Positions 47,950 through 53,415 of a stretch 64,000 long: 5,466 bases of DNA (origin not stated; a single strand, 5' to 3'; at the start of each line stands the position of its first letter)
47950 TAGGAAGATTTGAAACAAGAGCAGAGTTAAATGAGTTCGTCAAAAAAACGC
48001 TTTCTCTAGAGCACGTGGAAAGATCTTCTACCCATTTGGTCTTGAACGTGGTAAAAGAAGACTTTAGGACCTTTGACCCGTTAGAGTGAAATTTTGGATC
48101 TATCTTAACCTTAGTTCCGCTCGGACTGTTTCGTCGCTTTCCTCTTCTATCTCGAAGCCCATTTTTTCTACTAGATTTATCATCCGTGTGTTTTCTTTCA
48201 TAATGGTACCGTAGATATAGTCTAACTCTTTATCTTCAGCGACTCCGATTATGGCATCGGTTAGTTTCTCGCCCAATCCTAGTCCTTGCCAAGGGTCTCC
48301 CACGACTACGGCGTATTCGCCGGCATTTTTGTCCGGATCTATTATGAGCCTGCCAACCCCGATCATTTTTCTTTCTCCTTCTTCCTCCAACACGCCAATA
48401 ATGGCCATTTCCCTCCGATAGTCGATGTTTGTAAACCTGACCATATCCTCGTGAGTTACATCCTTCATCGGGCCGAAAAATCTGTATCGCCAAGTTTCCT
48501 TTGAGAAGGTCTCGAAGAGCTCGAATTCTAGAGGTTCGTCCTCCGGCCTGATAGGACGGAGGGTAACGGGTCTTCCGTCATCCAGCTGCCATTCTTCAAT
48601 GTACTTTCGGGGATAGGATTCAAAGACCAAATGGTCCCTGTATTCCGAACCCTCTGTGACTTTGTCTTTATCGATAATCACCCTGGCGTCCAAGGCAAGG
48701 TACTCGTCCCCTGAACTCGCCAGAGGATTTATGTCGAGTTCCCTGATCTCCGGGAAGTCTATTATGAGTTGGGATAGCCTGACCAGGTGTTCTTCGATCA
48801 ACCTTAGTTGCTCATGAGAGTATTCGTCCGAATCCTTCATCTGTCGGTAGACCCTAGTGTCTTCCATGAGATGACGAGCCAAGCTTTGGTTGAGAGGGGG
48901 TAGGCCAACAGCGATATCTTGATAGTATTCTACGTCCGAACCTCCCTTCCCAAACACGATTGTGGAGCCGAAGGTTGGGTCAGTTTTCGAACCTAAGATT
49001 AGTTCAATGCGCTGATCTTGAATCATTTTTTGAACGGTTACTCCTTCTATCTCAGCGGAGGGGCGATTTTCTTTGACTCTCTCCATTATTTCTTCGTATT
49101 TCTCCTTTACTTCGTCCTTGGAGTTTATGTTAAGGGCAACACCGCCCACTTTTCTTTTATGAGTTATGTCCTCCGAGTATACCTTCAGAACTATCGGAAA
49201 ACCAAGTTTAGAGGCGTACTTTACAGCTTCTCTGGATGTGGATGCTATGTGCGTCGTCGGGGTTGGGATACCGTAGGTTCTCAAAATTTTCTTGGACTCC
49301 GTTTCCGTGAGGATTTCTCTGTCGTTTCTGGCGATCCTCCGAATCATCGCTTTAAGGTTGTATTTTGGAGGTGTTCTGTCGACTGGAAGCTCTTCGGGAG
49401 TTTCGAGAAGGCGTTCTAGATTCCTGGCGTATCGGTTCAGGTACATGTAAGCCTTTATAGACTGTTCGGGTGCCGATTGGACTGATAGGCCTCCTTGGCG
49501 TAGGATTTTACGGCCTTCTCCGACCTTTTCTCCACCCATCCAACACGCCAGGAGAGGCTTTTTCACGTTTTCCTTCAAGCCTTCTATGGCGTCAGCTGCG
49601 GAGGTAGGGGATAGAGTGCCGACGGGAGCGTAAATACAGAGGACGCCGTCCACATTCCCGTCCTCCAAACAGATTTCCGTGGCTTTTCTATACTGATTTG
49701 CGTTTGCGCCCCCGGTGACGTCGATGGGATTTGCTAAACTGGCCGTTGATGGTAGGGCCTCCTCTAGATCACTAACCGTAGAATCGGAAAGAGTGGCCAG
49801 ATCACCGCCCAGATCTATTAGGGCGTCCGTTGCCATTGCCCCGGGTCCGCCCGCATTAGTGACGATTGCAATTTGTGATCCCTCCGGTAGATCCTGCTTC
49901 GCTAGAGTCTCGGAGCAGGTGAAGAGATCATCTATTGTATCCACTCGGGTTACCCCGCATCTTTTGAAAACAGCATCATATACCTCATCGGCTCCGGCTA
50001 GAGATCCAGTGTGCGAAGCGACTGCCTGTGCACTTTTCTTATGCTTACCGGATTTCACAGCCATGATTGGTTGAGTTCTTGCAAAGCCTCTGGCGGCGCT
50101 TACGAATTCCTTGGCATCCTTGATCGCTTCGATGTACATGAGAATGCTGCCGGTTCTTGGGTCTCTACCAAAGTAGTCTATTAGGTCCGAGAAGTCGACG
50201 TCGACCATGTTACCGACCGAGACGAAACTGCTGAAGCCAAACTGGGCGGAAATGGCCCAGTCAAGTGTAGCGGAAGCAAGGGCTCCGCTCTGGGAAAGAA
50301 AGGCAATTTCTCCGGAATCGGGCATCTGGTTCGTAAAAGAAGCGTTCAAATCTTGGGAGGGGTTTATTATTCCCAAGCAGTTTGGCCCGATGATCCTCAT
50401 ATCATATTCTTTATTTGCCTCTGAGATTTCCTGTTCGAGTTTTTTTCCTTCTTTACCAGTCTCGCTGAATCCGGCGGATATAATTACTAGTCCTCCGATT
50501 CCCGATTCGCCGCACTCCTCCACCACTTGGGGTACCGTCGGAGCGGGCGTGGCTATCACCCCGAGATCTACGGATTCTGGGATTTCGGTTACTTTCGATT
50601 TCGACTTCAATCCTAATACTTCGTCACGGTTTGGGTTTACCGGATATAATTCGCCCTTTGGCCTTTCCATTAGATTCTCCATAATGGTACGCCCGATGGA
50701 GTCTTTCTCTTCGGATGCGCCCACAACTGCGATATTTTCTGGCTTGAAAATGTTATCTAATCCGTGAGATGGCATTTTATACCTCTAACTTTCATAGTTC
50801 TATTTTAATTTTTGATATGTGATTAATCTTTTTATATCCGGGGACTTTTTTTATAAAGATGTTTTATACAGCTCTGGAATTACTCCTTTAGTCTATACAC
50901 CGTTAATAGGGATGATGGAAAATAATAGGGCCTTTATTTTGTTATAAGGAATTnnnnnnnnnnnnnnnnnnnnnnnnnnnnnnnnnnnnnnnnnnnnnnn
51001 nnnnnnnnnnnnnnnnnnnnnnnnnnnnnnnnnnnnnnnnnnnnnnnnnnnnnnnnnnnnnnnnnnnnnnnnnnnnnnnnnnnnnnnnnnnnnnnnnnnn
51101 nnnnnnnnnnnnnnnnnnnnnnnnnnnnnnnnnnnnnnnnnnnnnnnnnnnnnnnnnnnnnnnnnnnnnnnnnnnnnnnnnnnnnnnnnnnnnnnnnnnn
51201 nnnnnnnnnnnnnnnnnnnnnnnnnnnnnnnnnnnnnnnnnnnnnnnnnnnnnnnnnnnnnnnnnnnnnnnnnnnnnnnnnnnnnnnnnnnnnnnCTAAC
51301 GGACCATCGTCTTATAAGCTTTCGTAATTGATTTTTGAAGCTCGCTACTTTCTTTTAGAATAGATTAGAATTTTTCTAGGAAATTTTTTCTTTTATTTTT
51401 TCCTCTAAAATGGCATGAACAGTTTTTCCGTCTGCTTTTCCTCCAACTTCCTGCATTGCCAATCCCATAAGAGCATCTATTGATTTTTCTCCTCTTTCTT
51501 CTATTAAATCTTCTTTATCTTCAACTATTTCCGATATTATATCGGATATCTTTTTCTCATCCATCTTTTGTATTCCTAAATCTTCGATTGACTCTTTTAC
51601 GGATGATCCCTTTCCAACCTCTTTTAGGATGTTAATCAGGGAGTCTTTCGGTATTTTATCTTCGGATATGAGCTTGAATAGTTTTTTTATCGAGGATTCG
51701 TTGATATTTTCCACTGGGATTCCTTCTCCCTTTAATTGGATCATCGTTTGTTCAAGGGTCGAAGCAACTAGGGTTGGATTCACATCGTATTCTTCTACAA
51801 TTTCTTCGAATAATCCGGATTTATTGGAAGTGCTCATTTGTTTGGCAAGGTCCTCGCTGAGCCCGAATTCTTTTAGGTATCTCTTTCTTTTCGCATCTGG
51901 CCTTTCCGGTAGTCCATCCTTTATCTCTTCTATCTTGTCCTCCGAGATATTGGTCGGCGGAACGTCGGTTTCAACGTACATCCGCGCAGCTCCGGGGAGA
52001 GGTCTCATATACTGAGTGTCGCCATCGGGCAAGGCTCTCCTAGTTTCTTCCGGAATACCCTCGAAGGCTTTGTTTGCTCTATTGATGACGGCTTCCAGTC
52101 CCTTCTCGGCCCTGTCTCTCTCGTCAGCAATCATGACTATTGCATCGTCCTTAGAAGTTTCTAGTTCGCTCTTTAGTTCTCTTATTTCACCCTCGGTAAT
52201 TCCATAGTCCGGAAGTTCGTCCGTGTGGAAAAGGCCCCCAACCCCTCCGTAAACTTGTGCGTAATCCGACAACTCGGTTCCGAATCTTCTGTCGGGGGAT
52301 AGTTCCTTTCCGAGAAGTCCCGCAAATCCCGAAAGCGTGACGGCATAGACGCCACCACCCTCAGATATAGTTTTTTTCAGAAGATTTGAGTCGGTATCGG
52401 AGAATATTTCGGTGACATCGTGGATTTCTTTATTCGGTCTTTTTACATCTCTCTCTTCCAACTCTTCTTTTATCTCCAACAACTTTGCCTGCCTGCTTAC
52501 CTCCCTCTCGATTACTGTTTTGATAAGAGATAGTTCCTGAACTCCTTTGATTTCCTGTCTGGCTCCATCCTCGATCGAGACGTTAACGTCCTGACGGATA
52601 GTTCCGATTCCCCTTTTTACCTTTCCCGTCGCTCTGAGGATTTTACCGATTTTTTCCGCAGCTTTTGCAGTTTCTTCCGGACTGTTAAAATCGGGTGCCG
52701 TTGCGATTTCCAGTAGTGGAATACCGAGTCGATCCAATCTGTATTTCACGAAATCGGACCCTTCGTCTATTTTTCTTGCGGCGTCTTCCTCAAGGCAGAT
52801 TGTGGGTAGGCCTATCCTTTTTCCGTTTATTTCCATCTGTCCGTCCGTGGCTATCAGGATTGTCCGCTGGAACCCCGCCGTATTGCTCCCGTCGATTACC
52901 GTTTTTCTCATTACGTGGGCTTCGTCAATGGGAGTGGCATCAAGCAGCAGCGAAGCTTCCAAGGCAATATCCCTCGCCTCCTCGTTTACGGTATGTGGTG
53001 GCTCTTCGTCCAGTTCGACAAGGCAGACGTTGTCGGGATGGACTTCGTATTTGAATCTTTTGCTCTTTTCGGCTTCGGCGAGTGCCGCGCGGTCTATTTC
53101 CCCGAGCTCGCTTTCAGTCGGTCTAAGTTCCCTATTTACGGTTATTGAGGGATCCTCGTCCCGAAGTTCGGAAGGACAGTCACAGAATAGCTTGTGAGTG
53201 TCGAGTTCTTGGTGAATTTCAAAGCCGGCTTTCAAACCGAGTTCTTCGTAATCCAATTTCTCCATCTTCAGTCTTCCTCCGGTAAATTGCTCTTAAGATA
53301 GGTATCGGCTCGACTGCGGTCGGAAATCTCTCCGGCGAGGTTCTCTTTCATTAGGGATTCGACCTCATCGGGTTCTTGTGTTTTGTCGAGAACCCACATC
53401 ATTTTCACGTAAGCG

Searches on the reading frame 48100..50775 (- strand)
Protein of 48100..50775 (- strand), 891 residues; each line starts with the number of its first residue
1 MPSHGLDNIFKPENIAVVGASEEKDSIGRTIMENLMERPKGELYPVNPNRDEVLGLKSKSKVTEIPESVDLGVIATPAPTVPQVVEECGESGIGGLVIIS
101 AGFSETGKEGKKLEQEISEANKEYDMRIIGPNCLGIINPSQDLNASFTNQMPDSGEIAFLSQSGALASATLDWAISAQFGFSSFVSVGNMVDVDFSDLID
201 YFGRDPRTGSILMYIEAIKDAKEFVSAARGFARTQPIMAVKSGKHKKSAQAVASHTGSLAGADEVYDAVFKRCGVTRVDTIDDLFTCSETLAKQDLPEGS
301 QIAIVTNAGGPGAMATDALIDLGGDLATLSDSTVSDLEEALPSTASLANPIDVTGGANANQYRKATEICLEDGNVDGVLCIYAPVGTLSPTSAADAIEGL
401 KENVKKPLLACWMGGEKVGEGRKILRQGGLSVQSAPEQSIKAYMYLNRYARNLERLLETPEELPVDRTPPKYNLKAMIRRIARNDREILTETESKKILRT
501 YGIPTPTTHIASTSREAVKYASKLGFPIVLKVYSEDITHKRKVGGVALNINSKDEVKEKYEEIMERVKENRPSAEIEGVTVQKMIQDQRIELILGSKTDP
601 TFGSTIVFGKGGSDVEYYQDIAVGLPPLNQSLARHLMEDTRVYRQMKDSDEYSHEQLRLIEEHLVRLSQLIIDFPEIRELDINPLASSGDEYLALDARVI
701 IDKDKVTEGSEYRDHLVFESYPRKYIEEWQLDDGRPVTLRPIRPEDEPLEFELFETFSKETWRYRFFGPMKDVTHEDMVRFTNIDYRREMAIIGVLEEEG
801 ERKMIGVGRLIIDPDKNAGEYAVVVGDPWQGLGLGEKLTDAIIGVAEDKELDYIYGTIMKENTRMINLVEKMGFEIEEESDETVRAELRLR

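Call 12: search_protein_families(library=pfam, proteins=[window:48100-50775:-], max_evalue=0.001)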
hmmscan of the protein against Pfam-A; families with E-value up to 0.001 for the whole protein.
window:48100-50775:- (891 aa): 11 families
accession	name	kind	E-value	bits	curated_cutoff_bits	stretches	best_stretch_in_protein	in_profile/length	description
PF13549.11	ATP-grasp_5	-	5.7e-82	274.8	27.6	1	482-701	3-221/221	ATP-grasp domain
PF13607.11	Succ_CoA_lig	-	1.3e-52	177.6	27.4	1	155-291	2-138/138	Succinyl-CoA ligase like flavodoxin domain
PF13380.12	CoA_binding_2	-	1.3e-22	80.9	22.8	1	14-138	2-115/116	CoA binding domain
PF02629.25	CoA_binding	-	1.8e-13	51.5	22.3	1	11-102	2-97/97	CoA binding domain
PF13302.13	Acetyltransf_3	-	8e-12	46.5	25.4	1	737-875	2-138/138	Acetyltransferase (GNAT) domain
PF00583.31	Acetyltransf_1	-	1.3e-10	42.1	20.7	1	773-874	16-116/116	Acetyltransferase (GNAT) family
PF19045.5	Ligase_CoA_2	-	1.4e-07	32.1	23.7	1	303-430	2-134/162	Ligase-CoA domain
PF08442.15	ATP-grasp_2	-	2e-07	31.3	29.5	1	489-686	2-201/202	ATP-grasp domain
PF00549.24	Ligase_CoA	-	1.8e-06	28.5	24.5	0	327-442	5-124/128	CoA-ligase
PF13420.13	Acetyltransf_4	-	5.8e-06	26.9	24.3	0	795-880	54-140/155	Acetyltransferase (GNAT) domain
PF13508.13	Acetyltransf_7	-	1.3e-05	25.9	27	1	795-875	7-83/84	Acetyltransferase (GNAT) domain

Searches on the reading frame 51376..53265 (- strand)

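Call 12: search_protein_families(library=pfam, proteins=[window:51376-53265:-], max_evalue=0.001)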
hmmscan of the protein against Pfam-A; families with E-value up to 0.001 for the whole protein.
window:51376-53265:- (629 aa): 3 families
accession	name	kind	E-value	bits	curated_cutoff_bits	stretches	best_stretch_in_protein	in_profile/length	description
PF02934.20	GatB_N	-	7.5e-57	193.1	23.4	1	12-445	2-276/277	GatB/GatE catalytic domain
PF02637.23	GatB_Yqey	-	6.2e-22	78.5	27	1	485-624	2-148/148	GatB domain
PF02938.19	GAD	-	7.3e-17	61.8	23.4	1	297-388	2-93/95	GAD domain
